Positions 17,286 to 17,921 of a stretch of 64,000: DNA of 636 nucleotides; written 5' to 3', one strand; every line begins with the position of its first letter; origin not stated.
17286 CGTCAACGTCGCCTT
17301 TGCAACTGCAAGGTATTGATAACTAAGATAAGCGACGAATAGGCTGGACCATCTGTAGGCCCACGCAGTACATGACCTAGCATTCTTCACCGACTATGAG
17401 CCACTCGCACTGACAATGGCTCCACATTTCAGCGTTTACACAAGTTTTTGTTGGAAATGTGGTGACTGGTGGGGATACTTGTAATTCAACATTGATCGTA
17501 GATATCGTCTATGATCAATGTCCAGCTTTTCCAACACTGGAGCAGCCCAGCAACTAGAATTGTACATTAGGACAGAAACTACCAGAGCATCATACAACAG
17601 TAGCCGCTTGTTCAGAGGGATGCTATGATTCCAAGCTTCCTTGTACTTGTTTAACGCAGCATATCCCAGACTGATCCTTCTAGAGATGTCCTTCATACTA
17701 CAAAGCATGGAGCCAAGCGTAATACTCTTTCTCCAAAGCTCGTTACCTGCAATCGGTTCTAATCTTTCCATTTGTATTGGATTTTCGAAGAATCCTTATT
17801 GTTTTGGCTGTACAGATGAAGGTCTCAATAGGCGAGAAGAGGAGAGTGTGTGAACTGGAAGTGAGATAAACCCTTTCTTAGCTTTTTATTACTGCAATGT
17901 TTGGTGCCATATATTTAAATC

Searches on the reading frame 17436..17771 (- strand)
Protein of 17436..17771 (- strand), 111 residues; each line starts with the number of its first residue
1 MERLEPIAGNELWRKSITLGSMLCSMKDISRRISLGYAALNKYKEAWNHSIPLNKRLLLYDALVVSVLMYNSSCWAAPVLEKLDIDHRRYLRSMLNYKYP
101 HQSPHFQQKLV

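Call 6: search_protein_families(library=pfam, proteins=[window:17436-17771:-], max_evalue=0.01)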
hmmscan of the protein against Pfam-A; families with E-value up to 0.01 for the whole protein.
window:17436-17771:- (111 aa): 0 families

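Call 56: search_protein_representatives(protein=window:17436-17771:-)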
Query: 111 residues. Proteins with E-value up to 0.001 (for the whole library): 587; up to 1e-10: 79; up to 1e-30: 0. The best 150 are listed.
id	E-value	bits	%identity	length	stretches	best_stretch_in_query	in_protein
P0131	1.4e-29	118.9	70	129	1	7-101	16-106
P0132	1.2e-27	112.7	81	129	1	22-95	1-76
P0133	1.0e-26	109.7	67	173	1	7-101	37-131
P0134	4.5e-24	101.2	70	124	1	2-77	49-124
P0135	9.7e-24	100.1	73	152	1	22-92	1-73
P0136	8.5e-23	97.1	52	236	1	2-100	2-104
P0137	1.4e-21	93.1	72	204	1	30-101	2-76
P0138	2.4e-21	92.4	53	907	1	2-101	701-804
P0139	2.6e-21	92.3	61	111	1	7-98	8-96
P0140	8.7e-21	90.6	53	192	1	3-101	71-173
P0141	2.9e-20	88.9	73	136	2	17-90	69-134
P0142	3.6e-20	88.6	49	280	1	4-101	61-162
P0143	6.8e-20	87.7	62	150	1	22-98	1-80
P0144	1.1e-19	87.0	49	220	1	4-101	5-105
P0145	1.2e-19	87.0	51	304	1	11-102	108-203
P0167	5.7e-16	75.1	46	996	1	9-102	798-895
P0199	2.0e-11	60.5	43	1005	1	10-101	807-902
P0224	4.1e-10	56.2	38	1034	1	9-102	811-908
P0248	2.7e-09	53.6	43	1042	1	9-101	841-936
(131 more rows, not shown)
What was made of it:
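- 17174..17771 (-): 3' fragment of an RTE-like LINE, covering the region after the RT domain, with one frameshift near 17465. phmmer found 587 hits (call 56).
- Tried and rejected: Pfam gave nothing for the two small LINE-fragment ORFs (call 6), so a full-library phmmer was used for one of them (call 56).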

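Call 57: search_protein_families(library=pfam, proteins=[P0138, P0167, P0199, P0224, P0248], max_evalue=0.001)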
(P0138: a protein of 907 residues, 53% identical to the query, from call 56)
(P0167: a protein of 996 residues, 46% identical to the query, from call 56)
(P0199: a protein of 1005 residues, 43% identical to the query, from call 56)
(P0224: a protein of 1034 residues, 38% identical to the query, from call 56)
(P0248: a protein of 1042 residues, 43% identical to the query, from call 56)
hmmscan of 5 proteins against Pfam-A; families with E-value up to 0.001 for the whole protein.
P0138 (907 aa): 1 family
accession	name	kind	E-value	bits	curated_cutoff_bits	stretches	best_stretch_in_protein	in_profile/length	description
PF00078.32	RVT_1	-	4.6e-19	69.4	29.6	1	468-696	5-194/205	Reverse transcriptase (RNA-dependent DNA polymerase)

P0167 (996 aa): 2 families
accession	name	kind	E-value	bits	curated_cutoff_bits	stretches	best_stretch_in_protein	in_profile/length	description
PF00078.32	RVT_1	-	7.5e-21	75.2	29.6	1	564-786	2-192/205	Reverse transcriptase (RNA-dependent DNA polymerase)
PF20049.4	DUF6451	-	4.8e-05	23.6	28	1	828-861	1-33/33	Domain of unknown function (DUF6451)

P0199 (1005 aa): 2 families
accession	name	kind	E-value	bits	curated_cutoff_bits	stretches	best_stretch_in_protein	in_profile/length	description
PF00078.32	RVT_1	-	3.4e-30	105.7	29.6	1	579-816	3-201/205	Reverse transcriptase (RNA-dependent DNA polymerase)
PF03372.29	Exo_endo_phos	-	7.9e-11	42.6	24.5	1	38-271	1-204/225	Endonuclease/Exonuclease/phosphatase family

P0224 (1034 aa): 4 families
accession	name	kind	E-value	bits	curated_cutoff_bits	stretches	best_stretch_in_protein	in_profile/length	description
PF00078.32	RVT_1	-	9.1e-24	84.7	29.6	1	587-804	2-193/205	Reverse transcriptase (RNA-dependent DNA polymerase)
PF14529.12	Exo_endo_phos_2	-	8.2e-11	42.2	27.4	1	152-302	2-116/117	Endonuclease-reverse transcriptase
PF03372.29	Exo_endo_phos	-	2e-07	31.5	24.5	1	17-299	1-225/225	Endonuclease/Exonuclease/phosphatase family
PF20049.4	DUF6451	-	1.6e-05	25.2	28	1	844-874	4-33/33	Domain of unknown function (DUF6451)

P0248 (1042 aa): 2 families
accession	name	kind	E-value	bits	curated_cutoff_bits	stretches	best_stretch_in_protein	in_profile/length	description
PF00078.32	RVT_1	-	1e-20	74.8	29.6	1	610-853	5-203/205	Reverse transcriptase (RNA-dependent DNA polymerase)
PF03372.29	Exo_endo_phos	-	6.3e-08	33.1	24.5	1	75-327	1-225/225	Endonuclease/Exonuclease/phosphatase family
